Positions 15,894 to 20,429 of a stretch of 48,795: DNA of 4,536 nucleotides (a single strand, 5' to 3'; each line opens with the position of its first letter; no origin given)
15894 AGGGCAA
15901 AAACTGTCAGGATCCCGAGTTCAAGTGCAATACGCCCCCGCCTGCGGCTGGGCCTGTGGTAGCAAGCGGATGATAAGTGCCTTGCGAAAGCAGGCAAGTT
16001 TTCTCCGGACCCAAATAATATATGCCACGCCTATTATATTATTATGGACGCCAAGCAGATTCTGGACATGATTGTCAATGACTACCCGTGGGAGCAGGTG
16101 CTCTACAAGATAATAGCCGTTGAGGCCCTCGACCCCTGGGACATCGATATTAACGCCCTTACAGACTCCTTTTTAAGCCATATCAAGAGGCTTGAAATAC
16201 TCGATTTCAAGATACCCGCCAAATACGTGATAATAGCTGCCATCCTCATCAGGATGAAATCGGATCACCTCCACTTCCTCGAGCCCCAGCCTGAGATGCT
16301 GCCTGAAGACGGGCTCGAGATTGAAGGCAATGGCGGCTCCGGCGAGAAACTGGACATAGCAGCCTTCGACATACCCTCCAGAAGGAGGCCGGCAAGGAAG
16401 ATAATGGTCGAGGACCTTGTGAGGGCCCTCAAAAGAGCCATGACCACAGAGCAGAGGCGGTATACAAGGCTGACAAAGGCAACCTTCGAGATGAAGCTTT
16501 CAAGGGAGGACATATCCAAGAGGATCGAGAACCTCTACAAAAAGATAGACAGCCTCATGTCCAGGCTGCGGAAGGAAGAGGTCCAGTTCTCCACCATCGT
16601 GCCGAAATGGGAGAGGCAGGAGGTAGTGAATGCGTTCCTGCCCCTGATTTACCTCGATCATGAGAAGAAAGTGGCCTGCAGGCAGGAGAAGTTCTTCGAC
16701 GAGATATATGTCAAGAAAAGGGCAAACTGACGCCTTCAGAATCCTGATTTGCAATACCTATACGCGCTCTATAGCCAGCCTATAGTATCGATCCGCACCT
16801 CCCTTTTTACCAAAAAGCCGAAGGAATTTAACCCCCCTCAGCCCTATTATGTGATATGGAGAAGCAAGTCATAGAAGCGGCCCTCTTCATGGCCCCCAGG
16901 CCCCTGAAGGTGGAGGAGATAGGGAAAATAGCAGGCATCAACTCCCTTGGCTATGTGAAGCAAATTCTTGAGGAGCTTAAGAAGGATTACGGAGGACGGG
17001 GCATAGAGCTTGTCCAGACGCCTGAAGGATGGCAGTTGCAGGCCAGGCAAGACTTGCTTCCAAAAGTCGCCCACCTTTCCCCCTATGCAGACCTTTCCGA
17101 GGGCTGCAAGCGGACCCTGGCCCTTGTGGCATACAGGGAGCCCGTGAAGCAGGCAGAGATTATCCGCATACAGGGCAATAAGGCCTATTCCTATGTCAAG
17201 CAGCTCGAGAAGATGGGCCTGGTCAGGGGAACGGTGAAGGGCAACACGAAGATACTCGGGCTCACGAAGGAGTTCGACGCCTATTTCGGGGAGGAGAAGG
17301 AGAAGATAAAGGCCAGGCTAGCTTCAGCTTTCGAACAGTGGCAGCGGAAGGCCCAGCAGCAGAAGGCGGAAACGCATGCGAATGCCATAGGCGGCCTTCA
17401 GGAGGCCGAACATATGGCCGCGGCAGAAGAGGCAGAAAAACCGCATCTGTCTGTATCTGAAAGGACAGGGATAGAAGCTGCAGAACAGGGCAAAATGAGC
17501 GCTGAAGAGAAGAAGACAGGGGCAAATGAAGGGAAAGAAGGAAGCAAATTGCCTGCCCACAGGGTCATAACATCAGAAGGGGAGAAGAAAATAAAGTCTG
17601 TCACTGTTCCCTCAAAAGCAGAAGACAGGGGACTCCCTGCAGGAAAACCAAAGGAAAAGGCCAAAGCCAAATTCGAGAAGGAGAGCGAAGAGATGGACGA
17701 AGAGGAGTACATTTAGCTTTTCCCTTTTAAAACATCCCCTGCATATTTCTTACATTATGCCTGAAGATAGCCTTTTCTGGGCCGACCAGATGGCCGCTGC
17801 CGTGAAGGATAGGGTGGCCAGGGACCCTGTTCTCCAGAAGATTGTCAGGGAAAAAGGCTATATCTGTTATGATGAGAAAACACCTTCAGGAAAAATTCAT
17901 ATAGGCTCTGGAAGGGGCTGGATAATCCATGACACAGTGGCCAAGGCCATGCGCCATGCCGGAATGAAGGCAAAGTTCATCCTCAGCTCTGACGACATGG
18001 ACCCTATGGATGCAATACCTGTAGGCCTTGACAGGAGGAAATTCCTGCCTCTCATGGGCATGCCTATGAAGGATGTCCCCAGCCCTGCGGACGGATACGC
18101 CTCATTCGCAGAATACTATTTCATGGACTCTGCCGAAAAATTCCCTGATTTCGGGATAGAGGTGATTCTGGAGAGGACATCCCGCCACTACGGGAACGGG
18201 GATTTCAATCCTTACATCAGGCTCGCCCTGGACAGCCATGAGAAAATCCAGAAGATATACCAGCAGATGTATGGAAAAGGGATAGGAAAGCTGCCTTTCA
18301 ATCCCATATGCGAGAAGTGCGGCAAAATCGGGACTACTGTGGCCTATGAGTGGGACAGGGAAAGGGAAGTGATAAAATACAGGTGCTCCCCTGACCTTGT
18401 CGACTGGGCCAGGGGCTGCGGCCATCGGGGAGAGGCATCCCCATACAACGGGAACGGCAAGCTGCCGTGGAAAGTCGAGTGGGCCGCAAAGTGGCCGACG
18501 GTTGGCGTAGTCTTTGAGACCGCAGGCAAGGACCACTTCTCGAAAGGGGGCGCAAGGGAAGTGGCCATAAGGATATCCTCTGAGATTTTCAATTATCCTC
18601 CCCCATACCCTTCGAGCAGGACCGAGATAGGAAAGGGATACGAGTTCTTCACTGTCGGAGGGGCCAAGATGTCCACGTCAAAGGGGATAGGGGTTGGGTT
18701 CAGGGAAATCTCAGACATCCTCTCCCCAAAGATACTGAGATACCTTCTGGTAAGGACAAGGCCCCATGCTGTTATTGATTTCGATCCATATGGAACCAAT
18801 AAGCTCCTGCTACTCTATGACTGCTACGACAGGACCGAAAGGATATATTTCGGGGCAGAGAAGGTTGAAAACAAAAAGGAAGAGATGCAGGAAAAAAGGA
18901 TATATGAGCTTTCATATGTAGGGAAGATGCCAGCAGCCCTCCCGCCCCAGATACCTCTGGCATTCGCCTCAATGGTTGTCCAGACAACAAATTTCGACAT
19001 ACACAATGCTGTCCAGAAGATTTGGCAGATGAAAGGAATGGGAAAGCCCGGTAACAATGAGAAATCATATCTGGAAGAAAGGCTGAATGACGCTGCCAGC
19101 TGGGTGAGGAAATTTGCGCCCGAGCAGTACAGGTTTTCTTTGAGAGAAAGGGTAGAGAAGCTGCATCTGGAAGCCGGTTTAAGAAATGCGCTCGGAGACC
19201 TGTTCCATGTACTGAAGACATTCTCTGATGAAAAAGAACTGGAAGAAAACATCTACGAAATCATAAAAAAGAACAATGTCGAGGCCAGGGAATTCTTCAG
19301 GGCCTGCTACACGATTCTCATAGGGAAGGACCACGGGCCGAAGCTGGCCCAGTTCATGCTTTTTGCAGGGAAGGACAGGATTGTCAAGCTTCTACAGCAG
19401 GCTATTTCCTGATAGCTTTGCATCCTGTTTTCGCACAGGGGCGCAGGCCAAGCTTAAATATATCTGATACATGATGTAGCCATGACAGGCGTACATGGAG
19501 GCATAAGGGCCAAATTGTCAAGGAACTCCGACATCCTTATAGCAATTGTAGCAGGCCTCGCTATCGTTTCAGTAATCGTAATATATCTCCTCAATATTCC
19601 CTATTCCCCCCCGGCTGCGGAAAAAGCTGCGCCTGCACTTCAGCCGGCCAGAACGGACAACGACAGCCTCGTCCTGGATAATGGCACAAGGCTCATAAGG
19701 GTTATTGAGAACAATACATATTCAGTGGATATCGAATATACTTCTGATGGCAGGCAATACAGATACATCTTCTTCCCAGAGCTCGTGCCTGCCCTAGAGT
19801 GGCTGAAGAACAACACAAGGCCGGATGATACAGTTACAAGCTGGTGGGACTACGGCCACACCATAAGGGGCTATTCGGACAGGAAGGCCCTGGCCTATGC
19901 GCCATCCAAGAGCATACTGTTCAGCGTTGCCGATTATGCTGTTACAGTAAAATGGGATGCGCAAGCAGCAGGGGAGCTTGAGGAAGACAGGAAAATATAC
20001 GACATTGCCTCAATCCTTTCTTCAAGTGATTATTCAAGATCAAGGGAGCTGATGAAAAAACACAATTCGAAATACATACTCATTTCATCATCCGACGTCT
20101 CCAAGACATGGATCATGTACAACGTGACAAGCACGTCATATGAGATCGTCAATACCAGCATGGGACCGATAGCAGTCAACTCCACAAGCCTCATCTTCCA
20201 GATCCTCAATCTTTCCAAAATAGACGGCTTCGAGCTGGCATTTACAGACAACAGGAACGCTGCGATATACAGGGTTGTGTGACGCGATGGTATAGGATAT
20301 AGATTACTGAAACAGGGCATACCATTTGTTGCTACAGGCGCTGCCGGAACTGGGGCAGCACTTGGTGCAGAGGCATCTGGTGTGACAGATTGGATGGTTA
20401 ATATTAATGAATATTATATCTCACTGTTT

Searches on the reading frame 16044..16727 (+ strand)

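Call 68: search_protein_families(library=pfam, proteins=[window:16044-16727:+])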
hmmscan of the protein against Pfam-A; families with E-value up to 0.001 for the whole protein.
window:16044-16727:+ (228 aa): 1 family
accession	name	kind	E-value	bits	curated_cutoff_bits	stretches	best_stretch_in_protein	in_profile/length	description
PF02616.19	SMC_ScpA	-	1.1e-19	71.8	24.6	2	25-84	3-63/232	Segregation and condensation protein ScpA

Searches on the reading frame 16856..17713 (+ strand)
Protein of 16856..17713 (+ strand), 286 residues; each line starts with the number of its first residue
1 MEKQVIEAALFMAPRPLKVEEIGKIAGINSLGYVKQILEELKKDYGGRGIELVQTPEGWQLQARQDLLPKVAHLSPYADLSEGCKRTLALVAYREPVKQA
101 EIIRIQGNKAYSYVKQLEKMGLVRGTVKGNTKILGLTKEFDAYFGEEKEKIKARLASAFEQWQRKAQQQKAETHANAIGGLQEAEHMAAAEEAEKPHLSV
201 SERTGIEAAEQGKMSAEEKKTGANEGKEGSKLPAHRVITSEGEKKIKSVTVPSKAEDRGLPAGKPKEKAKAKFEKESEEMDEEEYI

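Call 68: search_protein_families(library=pfam, proteins=[window:16856-17713:+])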
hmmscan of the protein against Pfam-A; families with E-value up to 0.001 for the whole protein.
window:16856-17713:+ (286 aa): 2 families
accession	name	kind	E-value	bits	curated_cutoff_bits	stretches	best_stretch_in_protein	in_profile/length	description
PF04079.22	SMC_ScpB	-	1.7e-32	112.7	27.4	1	5-147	2-152/160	Segregation and condensation complex subunit ScpB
PF02575.21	YbaB_DNA_bd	-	0.00076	20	25.5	1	103-181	12-90/91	YbaB/EbfC DNA-binding family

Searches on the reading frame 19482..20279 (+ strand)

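Call 11: search_protein_families(library=pfam, proteins=[window:19482-20279:+])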
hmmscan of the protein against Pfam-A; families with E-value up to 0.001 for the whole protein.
window:19482-20279:+ (266 aa): 1 family
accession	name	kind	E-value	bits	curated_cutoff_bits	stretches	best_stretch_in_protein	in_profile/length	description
PF21436.2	STT3-PglB_core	-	0.00019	22.4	23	1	115-138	2-25/131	STT3/PglB/AglB core domain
